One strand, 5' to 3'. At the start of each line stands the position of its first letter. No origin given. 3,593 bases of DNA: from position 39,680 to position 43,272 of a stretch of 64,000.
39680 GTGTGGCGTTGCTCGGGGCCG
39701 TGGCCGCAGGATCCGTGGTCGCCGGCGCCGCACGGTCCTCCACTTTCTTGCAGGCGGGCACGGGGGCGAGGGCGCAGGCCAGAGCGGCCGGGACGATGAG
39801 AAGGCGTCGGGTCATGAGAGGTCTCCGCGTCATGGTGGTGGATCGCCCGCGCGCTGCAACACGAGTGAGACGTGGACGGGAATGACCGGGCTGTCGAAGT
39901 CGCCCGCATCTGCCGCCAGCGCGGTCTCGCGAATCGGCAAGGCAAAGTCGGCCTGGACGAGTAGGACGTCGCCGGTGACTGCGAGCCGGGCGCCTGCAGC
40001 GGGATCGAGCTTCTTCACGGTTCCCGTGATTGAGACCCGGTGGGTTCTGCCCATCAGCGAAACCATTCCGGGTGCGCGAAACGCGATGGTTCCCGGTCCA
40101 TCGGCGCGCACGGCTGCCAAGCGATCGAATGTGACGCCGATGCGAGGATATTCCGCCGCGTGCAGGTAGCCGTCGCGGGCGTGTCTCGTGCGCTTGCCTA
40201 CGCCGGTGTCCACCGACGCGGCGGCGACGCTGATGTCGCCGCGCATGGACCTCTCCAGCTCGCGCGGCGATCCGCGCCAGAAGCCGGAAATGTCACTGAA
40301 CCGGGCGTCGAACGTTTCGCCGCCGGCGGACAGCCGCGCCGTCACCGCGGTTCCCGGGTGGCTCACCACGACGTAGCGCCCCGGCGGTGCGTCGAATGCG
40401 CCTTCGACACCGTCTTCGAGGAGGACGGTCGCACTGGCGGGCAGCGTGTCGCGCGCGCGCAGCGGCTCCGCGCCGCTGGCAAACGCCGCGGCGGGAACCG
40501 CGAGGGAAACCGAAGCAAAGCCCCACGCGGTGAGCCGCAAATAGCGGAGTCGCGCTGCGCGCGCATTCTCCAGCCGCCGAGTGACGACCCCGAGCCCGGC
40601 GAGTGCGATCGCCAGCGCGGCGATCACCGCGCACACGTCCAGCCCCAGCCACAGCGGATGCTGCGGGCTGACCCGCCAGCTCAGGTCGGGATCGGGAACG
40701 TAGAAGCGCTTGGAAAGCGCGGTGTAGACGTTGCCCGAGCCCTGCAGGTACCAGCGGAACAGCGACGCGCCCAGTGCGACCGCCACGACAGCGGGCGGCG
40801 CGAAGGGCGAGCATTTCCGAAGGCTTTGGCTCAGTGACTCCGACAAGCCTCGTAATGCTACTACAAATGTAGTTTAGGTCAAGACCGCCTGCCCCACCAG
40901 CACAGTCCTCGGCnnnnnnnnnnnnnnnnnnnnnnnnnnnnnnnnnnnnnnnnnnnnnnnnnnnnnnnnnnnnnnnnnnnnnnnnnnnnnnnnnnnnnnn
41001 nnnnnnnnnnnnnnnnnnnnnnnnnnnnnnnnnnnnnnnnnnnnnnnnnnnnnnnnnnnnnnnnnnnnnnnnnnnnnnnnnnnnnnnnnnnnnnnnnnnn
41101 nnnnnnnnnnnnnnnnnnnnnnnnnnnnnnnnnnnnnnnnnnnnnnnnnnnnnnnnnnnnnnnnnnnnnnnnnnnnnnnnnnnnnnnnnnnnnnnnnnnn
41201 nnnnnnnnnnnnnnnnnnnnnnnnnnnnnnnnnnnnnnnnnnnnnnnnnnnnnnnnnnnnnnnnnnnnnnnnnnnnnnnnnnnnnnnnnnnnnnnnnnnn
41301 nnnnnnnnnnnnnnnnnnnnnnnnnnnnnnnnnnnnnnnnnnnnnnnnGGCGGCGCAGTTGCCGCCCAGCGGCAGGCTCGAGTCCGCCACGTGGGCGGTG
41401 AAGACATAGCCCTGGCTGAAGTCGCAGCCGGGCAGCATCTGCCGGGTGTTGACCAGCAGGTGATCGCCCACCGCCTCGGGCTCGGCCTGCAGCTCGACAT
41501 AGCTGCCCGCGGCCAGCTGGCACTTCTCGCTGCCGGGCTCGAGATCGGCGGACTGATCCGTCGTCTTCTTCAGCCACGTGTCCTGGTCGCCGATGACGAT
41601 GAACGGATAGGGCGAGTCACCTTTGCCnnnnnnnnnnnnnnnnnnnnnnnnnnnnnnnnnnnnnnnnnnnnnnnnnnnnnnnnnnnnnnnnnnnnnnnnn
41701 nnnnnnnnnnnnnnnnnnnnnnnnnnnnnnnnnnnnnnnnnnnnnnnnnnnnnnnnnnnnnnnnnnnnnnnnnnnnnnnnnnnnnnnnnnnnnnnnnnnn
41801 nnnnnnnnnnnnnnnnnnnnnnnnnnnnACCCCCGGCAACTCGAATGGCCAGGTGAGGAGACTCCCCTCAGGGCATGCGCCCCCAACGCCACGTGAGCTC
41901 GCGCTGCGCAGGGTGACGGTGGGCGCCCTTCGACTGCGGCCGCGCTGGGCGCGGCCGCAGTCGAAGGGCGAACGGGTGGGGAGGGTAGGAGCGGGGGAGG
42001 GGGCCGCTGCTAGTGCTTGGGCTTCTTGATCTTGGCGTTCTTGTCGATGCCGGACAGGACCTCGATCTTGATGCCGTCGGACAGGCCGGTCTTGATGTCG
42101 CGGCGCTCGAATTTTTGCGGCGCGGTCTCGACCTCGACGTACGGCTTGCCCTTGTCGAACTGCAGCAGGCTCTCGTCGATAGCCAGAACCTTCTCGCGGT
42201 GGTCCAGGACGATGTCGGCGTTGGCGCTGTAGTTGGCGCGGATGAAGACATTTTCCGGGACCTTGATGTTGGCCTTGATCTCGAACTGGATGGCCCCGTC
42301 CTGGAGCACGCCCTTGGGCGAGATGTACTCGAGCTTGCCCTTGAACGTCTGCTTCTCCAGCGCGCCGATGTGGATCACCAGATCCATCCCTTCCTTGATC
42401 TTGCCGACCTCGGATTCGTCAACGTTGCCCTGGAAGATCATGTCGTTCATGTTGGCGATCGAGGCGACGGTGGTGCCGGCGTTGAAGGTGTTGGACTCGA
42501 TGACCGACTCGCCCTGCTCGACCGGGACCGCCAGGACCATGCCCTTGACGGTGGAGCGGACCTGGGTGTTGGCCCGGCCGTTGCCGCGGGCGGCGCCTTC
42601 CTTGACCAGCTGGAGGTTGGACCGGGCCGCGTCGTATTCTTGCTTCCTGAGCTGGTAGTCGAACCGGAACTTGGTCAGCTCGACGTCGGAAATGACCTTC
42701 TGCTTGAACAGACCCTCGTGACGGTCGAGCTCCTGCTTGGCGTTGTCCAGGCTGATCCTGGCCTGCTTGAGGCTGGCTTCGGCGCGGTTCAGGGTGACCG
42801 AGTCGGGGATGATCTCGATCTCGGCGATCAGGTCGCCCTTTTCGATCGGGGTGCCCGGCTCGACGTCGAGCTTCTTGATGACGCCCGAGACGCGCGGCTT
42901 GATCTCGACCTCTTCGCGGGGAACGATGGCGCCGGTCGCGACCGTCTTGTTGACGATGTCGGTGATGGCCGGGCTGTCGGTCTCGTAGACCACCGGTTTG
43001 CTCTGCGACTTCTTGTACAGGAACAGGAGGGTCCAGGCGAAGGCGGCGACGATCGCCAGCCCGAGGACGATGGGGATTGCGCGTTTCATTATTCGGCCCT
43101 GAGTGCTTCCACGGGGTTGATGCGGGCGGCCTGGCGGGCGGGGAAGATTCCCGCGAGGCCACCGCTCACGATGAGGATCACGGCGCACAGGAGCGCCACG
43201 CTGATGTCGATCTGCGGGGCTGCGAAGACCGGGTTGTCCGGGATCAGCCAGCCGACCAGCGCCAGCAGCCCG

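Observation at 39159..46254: Phage lambda R-type lytic transglycosylase encoded as a chromosomal lipoprotein, next to two YceI-like genes and a MacAB-type exporter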

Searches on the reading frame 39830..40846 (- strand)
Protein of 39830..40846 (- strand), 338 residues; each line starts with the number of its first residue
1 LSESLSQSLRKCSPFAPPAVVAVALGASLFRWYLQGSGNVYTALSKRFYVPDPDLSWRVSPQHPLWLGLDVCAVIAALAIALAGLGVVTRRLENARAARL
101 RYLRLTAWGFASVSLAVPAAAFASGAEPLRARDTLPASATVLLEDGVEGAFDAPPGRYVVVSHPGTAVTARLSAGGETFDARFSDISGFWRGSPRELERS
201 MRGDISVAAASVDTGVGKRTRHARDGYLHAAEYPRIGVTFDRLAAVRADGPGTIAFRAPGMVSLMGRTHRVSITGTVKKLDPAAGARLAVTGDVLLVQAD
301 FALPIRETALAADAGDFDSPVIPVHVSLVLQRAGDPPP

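Call 3: search_protein_families(library=pfam, proteins=[window:39830-40846:-], max_evalue=0.01)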
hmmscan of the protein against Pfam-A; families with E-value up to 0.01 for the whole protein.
window:39830-40846:- (338 aa): 1 family
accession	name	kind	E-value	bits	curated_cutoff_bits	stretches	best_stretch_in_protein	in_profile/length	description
PF04264.18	YceI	-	4.3e-11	43.8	23.7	1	176-305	19-132/150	YceI-like domain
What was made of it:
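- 39159..40846 (-): Bystander YceI pair: 39830-40846 (about 150 aa of membrane-spanning N-terminus plus a YceI domain) and 39159-39833 (signal peptide plus a YceI domain). Pfam YceI at 4e-11 and 4e-21 (call 3).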

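Call 6: search_protein_families(library=ncbifam, proteins=[window:39830-40846:-], max_evalue=1)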
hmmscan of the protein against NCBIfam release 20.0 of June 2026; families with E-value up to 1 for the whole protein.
window:39830-40846:- (338 aa): 0 families

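Call 69: search_protein_families(library=padloc, proteins=[window:39830-40846:-], max_evalue=0.001)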
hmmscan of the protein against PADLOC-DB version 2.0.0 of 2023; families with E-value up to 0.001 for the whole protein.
window:39830-40846:- (338 aa): 0 families

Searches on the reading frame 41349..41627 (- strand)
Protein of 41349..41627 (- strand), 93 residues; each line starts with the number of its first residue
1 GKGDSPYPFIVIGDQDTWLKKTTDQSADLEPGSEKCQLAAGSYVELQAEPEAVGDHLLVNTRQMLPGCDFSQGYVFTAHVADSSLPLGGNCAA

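Call 34: search_protein_families(library=pfam, proteins=[window:41349-41627:-], max_evalue=0.01)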
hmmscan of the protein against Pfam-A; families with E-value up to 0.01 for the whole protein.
window:41349-41627:- (93 aa): 0 families
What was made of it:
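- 41364..41618 (-): SH3b-like all-beta N-domain (aa 41-125) with invariant Cys73 and Cys105. No Pfam hit (call 34).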

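Call 36: predict_structure(alignment_id=A3)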
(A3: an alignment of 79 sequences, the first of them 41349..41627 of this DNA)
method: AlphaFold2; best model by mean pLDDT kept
length: 93 residues; sequences in the alignment: 79
mean_pLDDT: 88.4   pTM: 0.76
mean pLDDT of the five models: 88.4, 87.1, 85.3, 82.2, 81.9
residues with pLDDT >= 90: 74; 70-90: 7; 50-70: 7; < 50: 5
segments of 3 or more residues with pLDDT < 50: 90-93
pLDDT, mean of each block of 10 residues (from residue 1): 73 96 92 94 95 95 93 96 75 44
secondary structure, 60 per line:
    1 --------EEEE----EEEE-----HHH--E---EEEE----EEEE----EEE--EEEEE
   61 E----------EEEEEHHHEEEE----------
elements in order: E9-12 E17-20 E35-38 E43-46 E51-53 E56-61 E72-76 E80-83
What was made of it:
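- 41364..41618 (-): Model pLDDT 88 (call 36).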

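Call 56: search_protein_representatives(protein=window:41349-41627:-)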
Query: 93 residues. Proteins with E-value up to 0.001 (for the whole library): 88; up to 1e-10: 44; up to 1e-30: 2. The best 88 are listed.
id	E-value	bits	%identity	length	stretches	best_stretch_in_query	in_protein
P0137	1.2e-58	211.3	48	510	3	6-90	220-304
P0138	2.0e-33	130.5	37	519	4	9-82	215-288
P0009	4.5e-30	119.8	44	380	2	6-83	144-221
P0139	1.6e-29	118.0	40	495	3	11-90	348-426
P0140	6.5e-26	106.4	41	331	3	17-81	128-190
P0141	9.7e-26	105.9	35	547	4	15-83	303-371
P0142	4.8e-23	97.2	39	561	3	14-85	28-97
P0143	4.2e-22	94.2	36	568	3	19-80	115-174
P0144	6.4e-22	93.6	36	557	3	14-84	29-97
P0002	6.5e-22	93.6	57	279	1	1-91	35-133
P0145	1.4e-21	92.6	34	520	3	10-88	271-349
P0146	2.1e-21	92.0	39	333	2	9-85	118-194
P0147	5.1e-21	90.8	37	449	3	14-82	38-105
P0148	5.5e-21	90.7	58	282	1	9-89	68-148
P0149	1.4e-20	89.3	37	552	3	14-81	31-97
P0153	6.0e-18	80.9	40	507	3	5-81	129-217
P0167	1.1e-12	64.0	30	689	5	4-86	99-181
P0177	3.6e-10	56.0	31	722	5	16-77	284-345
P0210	2.7e-04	37.2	25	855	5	26-87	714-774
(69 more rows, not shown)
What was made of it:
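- On SH3b (bacterial SH3-like) cell-wall-binding domain: 88 representative proteins carry the domain, many with 2-5 copies (call 56).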

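Call 57: search_protein_families(library=pfam, proteins=[P0137, P0138, P0139, P0141, P0142, P0143, P0167, P0177, P0153, P0210], max_evalue=0.001)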
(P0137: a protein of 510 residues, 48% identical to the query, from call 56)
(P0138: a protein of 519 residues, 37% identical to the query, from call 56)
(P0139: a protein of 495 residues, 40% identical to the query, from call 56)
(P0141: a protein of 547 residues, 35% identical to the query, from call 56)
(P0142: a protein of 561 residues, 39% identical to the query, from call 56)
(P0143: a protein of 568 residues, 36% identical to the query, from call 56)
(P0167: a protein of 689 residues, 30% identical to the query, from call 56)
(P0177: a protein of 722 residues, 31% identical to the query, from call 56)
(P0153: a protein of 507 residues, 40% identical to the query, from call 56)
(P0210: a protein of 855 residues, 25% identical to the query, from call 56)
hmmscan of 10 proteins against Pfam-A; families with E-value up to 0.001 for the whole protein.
P0137 (510 aa): 1 family
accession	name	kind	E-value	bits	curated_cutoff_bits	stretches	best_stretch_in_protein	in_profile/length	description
PF05838.17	Glyco_hydro_108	-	1.2e-16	61.4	21.2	1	312-390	2-85/85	Glycosyl hydrolase 108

P0138 (519 aa): 0 families

P0139 (495 aa): 0 families

P0141 (547 aa): 2 families
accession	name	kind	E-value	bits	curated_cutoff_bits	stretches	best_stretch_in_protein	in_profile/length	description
PF13529.12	Peptidase_C39_2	-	4.2e-16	60.2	24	1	381-495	2-143/143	Peptidase_C39 like family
PF03412.21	Peptidase_C39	-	1.2e-06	28.9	22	1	396-495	11-106/133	Peptidase C39 family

P0142 (561 aa): 1 family
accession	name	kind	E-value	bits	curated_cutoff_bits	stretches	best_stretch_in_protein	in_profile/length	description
PF01551.29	Peptidase_M23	-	7.4e-15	55.4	28.7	1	276-370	2-92/96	Peptidase family M23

P0143 (568 aa): 1 family
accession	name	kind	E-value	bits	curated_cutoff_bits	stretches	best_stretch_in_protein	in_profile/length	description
PF01551.29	Peptidase_M23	-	3.5e-11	43.6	28.7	1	287-375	2-87/96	Peptidase family M23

P0167 (689 aa): 2 families
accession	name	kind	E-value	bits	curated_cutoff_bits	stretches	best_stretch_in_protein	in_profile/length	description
PF13529.12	Peptidase_C39_2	-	3e-18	67.2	24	1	520-639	2-143/143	Peptidase_C39 like family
PF03412.21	Peptidase_C39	-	9e-06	26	22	1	536-638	12-105/133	Peptidase C39 family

P0177 (722 aa): 2 families
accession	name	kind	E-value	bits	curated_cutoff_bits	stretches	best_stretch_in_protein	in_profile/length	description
PF13529.12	Peptidase_C39_2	-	5.4e-18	66.4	24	1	552-665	8-143/143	Peptidase_C39 like family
PF03412.21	Peptidase_C39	-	5.3e-05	23.5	22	1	556-666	12-107/133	Peptidase C39 family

P0153 (507 aa): 1 family
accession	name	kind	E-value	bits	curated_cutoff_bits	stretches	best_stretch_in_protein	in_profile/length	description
PF01551.29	Peptidase_M23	-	2.9e-11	43.9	28.7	1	378-462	10-89/96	Peptidase family M23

P0210 (855 aa): 3 families
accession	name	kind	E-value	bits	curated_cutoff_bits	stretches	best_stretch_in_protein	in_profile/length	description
PF23237.1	HYR_4C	-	2.8e-55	184.8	27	6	620-688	4-73/73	HYR-like domain with 4 cysteines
PF10505.14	NARG2_C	-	7.6e-08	32.5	30.8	0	743-781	67-104/211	NMDA receptor-regulated gene protein 2 C-terminus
PF07523.18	Big_3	-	4.2e-05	24.2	21.2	0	716-750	20-58/68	Bacterial Ig-like domain (group 3)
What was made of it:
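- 41364..41618 (-): The same domain occurs in 1-5 copies fused to M23, GH108 and C39-like domains (calls 56, 57).
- On SH3b (bacterial SH3-like) cell-wall-binding domain: Of ten sampled, three have M23, three have C39-like and one has GH108 (call 57).
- The same domain fused to M23, GH108 and C39-like domains in 1-5 copies: calls 56, 57. The module is also fused in several copies to M23 and GH108 domains (call 57).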

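Call 70: fold_search(model_id=the predicted structure, library=viral)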
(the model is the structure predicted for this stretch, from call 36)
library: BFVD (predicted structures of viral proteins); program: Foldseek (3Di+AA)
matches with E <= 10: 431; with E <= 0.001: 0
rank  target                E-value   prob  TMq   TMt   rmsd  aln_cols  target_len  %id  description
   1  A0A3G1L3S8            8.7e-03  1.00  0.67  0.25   5.5        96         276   20  Putative peptidoglycan-binding protein [Synechococcus phage S-CBWM1]
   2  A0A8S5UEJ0            1.7e-02  1.00  0.53  0.19   6.9        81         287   20  PGRP protein [Podoviridae sp. ctjVy23]
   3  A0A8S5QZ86            7.0e-02  1.00  0.54  0.58   5.6        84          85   12  SH3 domain protein [Siphoviridae sp. ctoiA13]
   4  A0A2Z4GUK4            7.0e-02  0.99  0.52  0.57   5.1        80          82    9  (no name in the UniProt tables at hand)
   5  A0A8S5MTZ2            7.0e-02  0.99  0.47  0.59   4.2        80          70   15  SH3 domain-containing protein [Siphoviridae sp. ctb1k4]
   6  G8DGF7                7.8e-02  0.77  0.39  0.19   8.9       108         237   15  (no name in the UniProt tables at hand)
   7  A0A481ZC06            9.1e-02  0.94  0.44  0.19   5.7        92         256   12  NlpC/P60 family protein [Pithovirus LCPAC404]
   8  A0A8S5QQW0            1.1e-01  0.99  0.49  0.20   3.9        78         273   19  SH3 domain protein [Siphoviridae sp. ct8LX107]
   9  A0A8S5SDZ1            1.1e-01  0.98  0.49  0.17   4.1        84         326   14  lysozyme [Caudovirales sp. ctrNG92]
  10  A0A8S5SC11            1.3e-01  0.97  0.49  0.50   6.7        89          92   10  SH3 domain protein [Siphoviridae sp. ctdvJ3]
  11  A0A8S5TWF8            1.7e-01  0.89  0.42  0.19   4.0        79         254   11  SH3 domain protein [Myoviridae sp. ctaUM17]
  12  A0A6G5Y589            1.7e-01  0.89  0.42  0.18   5.0        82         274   16  (no name in the UniProt tables at hand)
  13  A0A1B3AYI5            1.7e-01  0.14  0.24  0.23  11.7       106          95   15  Uncharacterized protein [Gordonia phage Bantam]
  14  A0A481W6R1            1.8e-01  0.47  0.33  0.40   7.6        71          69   17  Uncharacterized protein [Pseudomonas phage Psa21]
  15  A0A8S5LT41            2.0e-01  0.93  0.46  0.19   4.2        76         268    9  SH3 domain protein [Myoviridae sp. ct25F5]
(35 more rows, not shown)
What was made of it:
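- On SH3b (bacterial SH3-like) cell-wall-binding domain: In the viral structure library the best match is a 'peptidoglycan-binding protein', TMq 0.67 (call 70).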

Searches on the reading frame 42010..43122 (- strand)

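Call 3: search_protein_families(library=pfam, proteins=[window:42010-43122:-], max_evalue=0.01)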
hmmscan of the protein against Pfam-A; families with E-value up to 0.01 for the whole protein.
window:42010-43122:- (370 aa): 5 families
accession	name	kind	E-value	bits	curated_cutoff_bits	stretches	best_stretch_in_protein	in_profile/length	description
PF16576.10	HlyD_D23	-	2e-17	63.7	30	1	69-270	17-187/214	Barrel-sandwich domain of CusB or HlyD membrane-fusion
PF13437.12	HlyD_3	-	1.2e-15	58.6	22.2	1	188-285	2-94/106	HlyD family secretion protein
PF13533.13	Biotin_lipoyl_2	-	1.4e-06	28.4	29.8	1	72-103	1-32/32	Biotin-lipoyl like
PF00364.28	Biotin_lipoyl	-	7.1e-05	23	22.1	1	71-102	42-73/73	Biotin-requiring enzyme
PF12700.13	HlyD_2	-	0.00015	21.1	25.1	0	57-112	50-104/416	HlyD family secretion protein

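Call 6: search_protein_families(library=ncbifam, proteins=[window:42010-43122:-], max_evalue=1)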
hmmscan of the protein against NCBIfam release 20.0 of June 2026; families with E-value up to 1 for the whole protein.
window:42010-43122:- (370 aa): 27 families (the best 25 are shown)
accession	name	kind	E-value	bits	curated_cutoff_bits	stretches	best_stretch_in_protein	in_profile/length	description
TIGR01730.1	RND_mfp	subfamily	1.7e-37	129.1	94.9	1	56-364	11-304/322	efflux RND transporter periplasmic adaptor subunit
TIGR00999.1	8a0102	subfamily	8.3e-26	90.7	319.3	1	91-364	2-261/271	CzcB/NccB family metal efflux transporter periplasmic adaptor subunit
NF008606.0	PRK11578.1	equivalog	1.5e-22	80.2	342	1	29-364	19-359/371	macrolide transporter subunit MacA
NF045904.1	RND-peri-MexE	equivalog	7.7e-16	58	714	1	62-365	54-352/390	multidrug efflux RND transporter periplasmic adaptor subunit MexE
NF002939.0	PRK03598.1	equivalog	1.3e-14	54.2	393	3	159-270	177-283/332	secretion protein HlyD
NF008589.1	PRK11556.1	equivalog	9.6e-14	51.1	391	1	62-365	75-371/392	MdtA/MuxA family multidrug efflux RND transporter periplasmic adaptor subunit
NF007785.0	PRK10476.1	equivalog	1.6e-11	43.7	376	2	63-133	40-110/347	multidrug transporter subunit MdtN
NF045680.1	DiMtlExpIhpB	equivalog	5.3e-11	42.1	450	2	222-361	168-302/326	divalent metal ion exporter adaptor subunit IhpB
NF000272.2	OqxA_adapt_sub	exception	6.3e-11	41.9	835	1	61-360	57-357/391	multidrug efflux RND transporter periplasmic adaptor subunit OqxA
TIGR00998.1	8a0101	subfamily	2.3e-10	39.9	390.8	3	185-269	204-283/334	EmrA/EmrK family multidrug efflux transporter periplasmic adaptor subunit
TIGR01843.1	type_I_hlyD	subfamily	5.5e-10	38.8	208.65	2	117-273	203-357/422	HlyD family type I secretion periplasmic adaptor subunit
NF033138.2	RND-peri-MexC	equivalog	1.3e-08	34.4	625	1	63-168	55-160/375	MexC family multidrug efflux RND transporter periplasmic adaptor subunit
NF007362.0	PRK09859.1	equivalog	2.3e-08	33.6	738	1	62-174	52-157/385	multidrug transporter subunit MdtE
TIGR02971.1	heterocyst_DevB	subfamily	1.5e-07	31.1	129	2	111-267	137-278/327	ABC exporter membrane fusion protein, DevB family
NF011604.1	PRK15030.1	equivalog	4.4e-06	25.9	765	1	72-281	66-263/397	multidrug efflux RND transporter periplasmic adaptor subunit AcrA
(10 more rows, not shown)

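Call 69: search_protein_families(library=padloc, proteins=[window:42010-43122:-], max_evalue=0.001)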
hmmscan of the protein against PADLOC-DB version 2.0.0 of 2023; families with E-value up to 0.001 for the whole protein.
window:42010-43122:- (370 aa): 0 families
